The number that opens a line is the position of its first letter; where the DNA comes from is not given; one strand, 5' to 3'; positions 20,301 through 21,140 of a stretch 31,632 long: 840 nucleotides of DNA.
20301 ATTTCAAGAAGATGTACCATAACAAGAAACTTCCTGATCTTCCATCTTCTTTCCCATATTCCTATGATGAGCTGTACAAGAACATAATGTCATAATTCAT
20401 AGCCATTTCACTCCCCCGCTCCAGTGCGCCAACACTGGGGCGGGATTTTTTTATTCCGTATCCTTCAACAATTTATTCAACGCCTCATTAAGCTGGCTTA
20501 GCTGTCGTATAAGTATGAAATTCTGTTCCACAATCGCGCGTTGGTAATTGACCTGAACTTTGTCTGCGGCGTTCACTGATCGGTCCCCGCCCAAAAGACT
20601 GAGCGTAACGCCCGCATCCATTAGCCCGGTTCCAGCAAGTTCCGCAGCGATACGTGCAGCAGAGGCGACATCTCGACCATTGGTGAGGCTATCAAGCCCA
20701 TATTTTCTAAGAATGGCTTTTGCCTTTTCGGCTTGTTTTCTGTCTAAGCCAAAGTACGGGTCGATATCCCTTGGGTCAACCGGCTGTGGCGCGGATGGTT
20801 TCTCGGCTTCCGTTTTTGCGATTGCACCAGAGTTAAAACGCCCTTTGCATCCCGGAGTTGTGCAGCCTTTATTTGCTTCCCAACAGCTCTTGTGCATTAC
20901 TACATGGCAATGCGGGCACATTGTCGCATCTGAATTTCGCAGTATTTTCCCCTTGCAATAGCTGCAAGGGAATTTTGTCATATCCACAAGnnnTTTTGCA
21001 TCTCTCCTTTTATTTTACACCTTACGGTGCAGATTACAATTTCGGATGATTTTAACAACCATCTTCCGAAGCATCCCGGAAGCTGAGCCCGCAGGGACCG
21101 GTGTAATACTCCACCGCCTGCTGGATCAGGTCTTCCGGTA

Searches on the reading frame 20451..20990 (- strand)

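Call 51: search_protein_families(library=pfam, proteins=[window:20451-20990:-], max_evalue=0.001)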
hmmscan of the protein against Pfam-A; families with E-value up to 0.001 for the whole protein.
window:20451-20990:- (179 aa): 1 family
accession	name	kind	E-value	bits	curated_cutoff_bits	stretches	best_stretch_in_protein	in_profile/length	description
PF14446.12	Prok-RING_1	-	2.3e-07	31.1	29.1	1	5-48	3-47/54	Prokaryotic RING finger family 1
